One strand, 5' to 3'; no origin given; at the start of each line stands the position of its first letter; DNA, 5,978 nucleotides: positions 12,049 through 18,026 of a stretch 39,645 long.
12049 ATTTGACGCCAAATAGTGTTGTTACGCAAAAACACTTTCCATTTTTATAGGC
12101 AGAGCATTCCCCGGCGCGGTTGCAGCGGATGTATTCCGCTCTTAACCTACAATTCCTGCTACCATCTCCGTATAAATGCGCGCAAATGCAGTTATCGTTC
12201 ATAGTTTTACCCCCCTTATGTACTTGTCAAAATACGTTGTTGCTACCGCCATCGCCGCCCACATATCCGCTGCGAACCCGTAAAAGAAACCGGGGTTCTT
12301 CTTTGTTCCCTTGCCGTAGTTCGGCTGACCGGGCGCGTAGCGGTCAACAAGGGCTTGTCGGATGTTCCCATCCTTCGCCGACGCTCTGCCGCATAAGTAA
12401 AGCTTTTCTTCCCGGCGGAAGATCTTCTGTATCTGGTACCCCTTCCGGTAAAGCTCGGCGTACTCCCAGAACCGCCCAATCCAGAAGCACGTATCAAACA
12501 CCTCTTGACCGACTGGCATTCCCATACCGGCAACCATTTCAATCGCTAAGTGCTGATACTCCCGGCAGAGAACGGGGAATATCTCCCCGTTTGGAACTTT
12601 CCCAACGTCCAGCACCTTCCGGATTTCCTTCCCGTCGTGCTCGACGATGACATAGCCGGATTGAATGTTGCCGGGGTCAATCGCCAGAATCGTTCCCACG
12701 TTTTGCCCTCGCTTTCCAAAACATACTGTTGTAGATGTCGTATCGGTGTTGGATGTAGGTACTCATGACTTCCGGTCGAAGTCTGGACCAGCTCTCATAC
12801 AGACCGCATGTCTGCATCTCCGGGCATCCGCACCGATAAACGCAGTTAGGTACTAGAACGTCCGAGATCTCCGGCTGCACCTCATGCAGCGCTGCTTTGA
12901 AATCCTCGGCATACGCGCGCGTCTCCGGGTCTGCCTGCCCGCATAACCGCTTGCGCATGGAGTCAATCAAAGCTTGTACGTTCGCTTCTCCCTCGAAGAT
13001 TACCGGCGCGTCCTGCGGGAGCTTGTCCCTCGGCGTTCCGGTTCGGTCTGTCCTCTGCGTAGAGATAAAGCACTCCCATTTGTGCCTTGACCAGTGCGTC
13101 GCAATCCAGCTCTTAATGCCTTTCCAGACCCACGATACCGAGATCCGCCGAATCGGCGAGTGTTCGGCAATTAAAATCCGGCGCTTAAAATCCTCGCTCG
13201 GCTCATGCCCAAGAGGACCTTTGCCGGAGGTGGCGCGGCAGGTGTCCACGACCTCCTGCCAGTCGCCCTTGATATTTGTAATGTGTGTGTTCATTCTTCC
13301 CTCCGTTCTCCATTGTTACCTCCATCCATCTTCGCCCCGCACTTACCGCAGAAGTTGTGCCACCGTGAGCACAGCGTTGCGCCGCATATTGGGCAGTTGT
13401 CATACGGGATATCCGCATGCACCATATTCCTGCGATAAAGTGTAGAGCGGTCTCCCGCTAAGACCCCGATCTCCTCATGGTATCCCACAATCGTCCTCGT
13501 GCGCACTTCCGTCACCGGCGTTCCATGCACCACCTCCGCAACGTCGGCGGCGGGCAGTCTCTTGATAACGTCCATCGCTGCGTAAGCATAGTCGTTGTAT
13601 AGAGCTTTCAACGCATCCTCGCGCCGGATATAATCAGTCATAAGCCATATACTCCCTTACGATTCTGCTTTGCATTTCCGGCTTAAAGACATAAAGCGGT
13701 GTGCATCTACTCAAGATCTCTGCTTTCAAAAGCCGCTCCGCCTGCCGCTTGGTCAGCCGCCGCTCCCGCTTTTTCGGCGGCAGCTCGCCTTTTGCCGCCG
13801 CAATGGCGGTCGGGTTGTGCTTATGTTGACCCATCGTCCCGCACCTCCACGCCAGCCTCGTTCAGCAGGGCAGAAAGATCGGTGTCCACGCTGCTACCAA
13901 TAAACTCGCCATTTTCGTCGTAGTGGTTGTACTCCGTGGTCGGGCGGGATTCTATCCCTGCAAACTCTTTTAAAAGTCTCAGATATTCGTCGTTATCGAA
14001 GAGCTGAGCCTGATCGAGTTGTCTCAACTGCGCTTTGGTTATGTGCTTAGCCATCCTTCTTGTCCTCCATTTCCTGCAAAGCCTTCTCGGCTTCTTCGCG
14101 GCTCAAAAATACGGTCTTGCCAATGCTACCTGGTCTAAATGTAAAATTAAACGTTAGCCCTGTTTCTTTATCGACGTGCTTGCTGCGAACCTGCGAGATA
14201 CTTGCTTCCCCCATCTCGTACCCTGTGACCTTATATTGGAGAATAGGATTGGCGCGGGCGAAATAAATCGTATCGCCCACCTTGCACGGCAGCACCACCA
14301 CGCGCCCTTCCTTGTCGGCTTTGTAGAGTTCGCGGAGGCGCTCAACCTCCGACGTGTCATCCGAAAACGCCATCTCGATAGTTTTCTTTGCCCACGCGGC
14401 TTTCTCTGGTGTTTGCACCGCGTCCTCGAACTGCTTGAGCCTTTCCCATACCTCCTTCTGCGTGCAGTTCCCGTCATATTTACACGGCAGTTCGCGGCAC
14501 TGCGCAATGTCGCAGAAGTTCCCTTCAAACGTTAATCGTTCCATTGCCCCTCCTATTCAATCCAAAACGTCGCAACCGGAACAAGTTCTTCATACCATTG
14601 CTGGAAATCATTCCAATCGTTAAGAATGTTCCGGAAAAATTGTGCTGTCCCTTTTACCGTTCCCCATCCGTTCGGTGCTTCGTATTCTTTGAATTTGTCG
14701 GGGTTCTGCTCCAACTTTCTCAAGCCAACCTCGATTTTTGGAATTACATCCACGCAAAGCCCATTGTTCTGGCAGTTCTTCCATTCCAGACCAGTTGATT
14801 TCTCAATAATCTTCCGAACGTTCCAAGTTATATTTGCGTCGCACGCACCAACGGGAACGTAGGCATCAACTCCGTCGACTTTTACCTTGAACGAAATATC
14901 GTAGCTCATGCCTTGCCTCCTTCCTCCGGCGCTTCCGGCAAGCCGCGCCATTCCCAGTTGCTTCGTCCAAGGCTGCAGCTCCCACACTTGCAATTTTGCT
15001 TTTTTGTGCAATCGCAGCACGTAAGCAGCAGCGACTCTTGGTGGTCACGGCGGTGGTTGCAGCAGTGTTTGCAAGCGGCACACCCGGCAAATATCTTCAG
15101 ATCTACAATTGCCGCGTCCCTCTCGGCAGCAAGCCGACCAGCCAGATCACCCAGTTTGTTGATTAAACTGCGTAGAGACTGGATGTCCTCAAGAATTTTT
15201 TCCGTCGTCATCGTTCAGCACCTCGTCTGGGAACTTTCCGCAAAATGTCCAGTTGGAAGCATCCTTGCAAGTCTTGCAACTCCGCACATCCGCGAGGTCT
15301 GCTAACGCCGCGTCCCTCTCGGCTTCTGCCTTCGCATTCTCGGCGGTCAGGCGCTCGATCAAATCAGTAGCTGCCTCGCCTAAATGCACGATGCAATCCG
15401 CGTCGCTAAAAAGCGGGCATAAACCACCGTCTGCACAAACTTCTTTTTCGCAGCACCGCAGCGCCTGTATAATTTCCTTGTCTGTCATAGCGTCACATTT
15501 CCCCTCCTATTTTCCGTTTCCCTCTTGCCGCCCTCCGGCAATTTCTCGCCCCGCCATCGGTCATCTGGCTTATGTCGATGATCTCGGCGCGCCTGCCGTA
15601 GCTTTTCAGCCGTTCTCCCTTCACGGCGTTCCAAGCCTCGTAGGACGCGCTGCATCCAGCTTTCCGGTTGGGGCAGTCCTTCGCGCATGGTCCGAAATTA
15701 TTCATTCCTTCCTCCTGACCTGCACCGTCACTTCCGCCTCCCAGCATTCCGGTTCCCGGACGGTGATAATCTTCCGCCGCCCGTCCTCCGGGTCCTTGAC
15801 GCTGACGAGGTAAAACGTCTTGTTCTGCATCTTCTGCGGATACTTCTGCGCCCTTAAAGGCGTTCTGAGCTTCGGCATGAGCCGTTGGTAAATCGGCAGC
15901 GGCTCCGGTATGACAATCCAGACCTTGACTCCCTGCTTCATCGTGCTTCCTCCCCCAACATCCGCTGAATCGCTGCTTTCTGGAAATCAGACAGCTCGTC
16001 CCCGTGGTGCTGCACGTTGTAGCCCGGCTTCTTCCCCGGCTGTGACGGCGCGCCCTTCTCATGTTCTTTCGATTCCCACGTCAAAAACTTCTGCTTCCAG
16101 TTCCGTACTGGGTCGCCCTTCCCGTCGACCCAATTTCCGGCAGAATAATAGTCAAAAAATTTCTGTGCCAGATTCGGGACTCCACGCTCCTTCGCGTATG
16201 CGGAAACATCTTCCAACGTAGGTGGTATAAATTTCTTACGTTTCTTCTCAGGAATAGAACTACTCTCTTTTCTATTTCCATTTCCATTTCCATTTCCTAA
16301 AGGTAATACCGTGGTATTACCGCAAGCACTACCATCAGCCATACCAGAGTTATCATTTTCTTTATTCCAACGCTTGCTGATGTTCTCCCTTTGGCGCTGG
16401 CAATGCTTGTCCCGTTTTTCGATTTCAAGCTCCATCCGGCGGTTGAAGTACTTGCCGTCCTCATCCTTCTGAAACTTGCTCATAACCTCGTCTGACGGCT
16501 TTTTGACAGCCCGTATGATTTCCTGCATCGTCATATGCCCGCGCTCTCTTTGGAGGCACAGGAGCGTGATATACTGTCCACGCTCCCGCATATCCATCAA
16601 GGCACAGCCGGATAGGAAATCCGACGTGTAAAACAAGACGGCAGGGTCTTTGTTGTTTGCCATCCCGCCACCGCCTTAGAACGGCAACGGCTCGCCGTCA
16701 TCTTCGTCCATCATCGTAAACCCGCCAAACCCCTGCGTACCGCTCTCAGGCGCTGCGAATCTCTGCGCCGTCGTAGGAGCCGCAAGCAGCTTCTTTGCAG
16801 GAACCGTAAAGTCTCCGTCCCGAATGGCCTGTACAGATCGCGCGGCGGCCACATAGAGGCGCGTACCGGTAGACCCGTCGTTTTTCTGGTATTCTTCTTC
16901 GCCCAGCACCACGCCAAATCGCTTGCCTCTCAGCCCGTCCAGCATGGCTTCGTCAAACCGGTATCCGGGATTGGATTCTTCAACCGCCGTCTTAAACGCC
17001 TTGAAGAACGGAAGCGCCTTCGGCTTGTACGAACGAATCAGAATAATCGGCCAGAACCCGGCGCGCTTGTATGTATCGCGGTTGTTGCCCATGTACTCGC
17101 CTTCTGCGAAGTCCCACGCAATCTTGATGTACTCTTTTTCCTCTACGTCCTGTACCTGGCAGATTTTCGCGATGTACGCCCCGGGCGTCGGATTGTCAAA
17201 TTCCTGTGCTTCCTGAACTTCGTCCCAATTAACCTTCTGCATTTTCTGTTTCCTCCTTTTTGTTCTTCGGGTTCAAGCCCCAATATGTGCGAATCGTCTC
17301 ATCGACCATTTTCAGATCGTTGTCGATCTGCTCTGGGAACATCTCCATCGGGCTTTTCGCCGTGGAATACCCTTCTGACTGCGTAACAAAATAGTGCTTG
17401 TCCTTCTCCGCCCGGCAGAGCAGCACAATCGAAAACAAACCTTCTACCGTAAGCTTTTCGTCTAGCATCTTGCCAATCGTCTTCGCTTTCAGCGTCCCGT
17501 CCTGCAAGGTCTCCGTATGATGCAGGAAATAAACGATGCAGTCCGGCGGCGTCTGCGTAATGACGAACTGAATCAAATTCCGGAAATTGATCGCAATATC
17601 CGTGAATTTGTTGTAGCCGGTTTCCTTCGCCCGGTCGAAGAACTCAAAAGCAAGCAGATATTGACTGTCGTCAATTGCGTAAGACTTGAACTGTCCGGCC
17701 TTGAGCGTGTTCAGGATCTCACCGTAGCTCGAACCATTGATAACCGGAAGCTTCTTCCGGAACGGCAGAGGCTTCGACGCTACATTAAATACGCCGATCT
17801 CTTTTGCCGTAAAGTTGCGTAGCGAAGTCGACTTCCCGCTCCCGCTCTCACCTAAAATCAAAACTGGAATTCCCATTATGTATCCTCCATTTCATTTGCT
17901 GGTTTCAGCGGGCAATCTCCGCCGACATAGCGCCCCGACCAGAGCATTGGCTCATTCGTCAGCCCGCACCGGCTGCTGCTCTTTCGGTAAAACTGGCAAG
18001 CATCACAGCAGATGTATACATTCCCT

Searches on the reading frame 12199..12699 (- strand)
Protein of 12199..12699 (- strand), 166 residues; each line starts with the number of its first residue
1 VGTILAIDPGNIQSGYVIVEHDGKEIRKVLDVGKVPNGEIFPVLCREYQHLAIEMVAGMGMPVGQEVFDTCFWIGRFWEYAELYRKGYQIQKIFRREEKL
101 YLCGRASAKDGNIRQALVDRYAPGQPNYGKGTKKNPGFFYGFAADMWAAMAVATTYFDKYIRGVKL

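Call 41: search_protein_families(library=phrogs, proteins=[window:12199-12699:-], max_evalue=0.001)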
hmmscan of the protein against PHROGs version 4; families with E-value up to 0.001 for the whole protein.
window:12199-12699:- (166 aa): 1 family
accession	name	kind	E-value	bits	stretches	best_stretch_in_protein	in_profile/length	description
phrog_1770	-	DNA, RNA and nucleotide metabolism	3.9e-17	63.7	1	2-159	4-148/158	Holliday junction resolvase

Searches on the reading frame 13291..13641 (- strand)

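Call 41: search_protein_families(library=phrogs, proteins=[window:13291-13641:-], max_evalue=0.001)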
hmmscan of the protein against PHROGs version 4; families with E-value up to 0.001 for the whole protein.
window:13291-13641:- (116 aa): 1 family
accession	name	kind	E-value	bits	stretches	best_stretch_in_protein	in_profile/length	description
phrog_22543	-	unknown function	0.00022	22.6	0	22-90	37-97/105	-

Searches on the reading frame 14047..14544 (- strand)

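Call 41: search_protein_families(library=phrogs, proteins=[window:14047-14544:-], max_evalue=0.001)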
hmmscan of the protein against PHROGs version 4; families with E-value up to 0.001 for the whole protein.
window:14047-14544:- (165 aa): 1 family
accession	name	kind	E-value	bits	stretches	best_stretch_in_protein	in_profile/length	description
phrog_38832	-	unknown function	1.9e-17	64.7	1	64-159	80-183/186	-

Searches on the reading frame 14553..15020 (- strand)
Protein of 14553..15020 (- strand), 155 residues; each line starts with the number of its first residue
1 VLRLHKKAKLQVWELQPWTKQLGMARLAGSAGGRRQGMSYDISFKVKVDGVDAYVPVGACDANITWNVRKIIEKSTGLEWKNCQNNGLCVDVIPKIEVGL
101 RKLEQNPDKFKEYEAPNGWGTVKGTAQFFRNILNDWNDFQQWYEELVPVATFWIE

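Call 42: search_protein_families(library=phrogs, proteins=[window:14553-15020:-], max_evalue=0.001)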
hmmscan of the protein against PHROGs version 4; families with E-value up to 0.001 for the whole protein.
window:14553-15020:- (155 aa): 1 family
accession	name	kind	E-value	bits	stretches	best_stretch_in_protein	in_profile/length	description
phrog_4019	-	unknown function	1.7e-19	71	1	38-132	1-95/114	-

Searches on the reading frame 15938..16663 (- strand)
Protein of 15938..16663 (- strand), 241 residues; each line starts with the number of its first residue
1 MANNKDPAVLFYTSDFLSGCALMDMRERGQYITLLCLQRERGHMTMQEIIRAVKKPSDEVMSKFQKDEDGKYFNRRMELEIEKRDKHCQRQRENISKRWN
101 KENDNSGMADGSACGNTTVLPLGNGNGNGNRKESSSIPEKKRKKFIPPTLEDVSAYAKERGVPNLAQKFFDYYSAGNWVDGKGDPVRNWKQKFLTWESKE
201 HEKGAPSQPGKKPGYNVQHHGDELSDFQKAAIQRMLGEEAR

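Call 42: search_protein_families(library=phrogs, proteins=[window:15938-16663:-], max_evalue=0.001)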
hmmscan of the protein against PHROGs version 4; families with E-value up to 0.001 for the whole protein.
window:15938-16663:- (241 aa): 2 families
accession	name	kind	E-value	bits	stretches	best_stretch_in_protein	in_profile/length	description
phrog_15768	-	unknown function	7.4e-14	53.3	1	86-229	74-214/228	-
phrog_9327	-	DNA, RNA and nucleotide metabolism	4.6e-10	40.6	1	11-194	9-199/276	primosomal protein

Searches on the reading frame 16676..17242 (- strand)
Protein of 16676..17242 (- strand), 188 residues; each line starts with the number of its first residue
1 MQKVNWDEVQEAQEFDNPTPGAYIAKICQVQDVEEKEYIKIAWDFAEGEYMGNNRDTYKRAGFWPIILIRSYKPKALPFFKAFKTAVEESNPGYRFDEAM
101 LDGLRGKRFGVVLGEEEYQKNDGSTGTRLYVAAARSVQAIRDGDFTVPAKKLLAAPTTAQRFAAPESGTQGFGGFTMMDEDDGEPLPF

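Call 42: search_protein_families(library=phrogs, proteins=[window:16676-17242:-], max_evalue=0.001)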
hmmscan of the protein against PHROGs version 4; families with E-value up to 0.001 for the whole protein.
window:16676-17242:- (188 aa): 1 family
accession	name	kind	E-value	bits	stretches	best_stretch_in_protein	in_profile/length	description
phrog_18107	-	unknown function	7.3e-17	63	1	5-188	6-200/201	-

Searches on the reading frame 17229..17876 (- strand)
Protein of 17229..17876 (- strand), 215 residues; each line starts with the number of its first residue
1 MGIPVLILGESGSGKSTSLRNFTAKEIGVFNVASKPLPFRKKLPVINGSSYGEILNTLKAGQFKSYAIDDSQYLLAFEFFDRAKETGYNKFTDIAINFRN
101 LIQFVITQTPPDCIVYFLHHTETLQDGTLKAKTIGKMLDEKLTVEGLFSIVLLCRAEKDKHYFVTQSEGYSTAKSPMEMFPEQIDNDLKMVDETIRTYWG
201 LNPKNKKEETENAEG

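Call 42: search_protein_families(library=phrogs, proteins=[window:17229-17876:-], max_evalue=0.001)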
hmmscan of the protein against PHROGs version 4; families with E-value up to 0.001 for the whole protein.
window:17229-17876:- (215 aa): 2 families
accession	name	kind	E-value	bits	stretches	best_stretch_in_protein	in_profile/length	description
phrog_2872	-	DNA, RNA and nucleotide metabolism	2.7e-67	227.5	1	1-205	1-217/219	Sak4-like ssDNA annealing protein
phrog_124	-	DNA, RNA and nucleotide metabolism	1.5e-06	28.9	1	5-211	46-269/382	Sak4-like ssDNA annealing protein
